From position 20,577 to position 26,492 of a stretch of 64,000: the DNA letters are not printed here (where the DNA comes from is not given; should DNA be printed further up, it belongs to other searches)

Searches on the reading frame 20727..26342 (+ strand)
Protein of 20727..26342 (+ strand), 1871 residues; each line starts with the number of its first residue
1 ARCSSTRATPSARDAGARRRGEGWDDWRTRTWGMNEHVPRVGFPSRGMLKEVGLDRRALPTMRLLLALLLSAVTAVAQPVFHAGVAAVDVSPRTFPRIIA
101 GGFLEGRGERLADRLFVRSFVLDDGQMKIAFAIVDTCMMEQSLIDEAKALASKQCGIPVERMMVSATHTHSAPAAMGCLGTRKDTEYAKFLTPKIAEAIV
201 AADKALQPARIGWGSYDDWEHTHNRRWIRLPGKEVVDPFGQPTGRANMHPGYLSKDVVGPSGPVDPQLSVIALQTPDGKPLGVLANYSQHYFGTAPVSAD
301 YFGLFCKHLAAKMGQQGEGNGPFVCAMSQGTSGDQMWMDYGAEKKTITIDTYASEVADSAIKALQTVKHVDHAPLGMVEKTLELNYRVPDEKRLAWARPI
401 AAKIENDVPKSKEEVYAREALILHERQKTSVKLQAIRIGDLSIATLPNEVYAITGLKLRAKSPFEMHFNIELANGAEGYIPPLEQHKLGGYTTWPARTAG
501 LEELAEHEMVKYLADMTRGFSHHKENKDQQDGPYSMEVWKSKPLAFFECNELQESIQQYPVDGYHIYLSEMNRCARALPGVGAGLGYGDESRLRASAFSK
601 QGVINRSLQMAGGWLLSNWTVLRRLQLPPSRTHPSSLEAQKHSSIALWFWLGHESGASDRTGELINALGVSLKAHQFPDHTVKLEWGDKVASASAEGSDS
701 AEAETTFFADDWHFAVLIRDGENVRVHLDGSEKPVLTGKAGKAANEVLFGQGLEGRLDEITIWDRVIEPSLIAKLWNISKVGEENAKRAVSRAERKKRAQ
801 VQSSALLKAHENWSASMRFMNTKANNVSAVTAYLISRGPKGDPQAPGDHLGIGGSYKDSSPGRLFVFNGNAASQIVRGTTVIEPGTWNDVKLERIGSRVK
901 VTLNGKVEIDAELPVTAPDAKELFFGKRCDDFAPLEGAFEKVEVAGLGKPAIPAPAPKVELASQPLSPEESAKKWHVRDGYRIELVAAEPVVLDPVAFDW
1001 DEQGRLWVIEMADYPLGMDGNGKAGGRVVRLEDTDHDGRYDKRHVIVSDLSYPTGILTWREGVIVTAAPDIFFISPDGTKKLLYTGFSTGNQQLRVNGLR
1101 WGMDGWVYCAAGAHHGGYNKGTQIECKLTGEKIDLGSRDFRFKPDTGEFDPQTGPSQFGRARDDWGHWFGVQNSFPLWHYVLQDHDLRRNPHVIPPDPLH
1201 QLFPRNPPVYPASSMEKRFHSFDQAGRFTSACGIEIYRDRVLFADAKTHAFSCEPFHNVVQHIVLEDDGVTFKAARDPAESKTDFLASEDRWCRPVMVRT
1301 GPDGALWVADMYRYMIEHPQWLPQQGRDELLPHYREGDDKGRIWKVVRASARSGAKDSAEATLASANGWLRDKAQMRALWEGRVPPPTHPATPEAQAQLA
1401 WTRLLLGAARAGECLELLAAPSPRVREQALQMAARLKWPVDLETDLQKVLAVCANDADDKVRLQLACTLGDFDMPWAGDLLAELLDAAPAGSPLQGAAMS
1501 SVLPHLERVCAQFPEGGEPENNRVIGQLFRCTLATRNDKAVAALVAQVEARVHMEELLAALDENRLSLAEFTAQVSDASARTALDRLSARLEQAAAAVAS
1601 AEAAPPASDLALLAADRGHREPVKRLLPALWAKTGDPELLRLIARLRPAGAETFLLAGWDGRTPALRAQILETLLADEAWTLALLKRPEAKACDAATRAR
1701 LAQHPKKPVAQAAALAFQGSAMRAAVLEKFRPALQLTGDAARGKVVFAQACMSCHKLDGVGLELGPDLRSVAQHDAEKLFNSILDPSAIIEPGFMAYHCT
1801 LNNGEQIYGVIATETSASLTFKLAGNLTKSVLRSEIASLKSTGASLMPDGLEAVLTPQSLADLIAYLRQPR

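Call 21: search_protein_families(library=pfam, proteins=[window:20727-26342:+], max_evalue=0.001)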
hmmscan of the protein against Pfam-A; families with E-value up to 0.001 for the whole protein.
window:20727-26342:+ (1871 aa): 7 families
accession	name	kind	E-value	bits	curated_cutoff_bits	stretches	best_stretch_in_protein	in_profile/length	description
PF23500.1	DUF7133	-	1.3e-140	469.5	27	1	967-1348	1-383/385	Domain of unknown function (DUF7133)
PF04734.18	Ceramidase_alk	-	7.8e-13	48.3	32.1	1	105-335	26-254/509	Neutral/alkaline non-lysosomal ceramidase, N-terminal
PF13385.13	Laminin_G_3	-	1.6e-09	38.5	27.6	1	644-772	20-150/151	Concanavalin A-like lectin/glucanases superfamily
PF00034.26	Cytochrom_C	-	1.1e-05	27.1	21.3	0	1740-1777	1-39/90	Cytochrome c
PF13442.11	Cytochrome_CBB3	-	1.4e-05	25.7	27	1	1739-1785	2-43/68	Cytochrome C oxidase, cbb3-type, subunit III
PF13646.12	HEAT_2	-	0.00031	21.4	27.7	1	1415-1491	5-77/88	HEAT repeats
PF06439.18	3keto-disac_hyd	-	0.00095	19.7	26.8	0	876-917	116-157/187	3-keto-disaccharide hydrolase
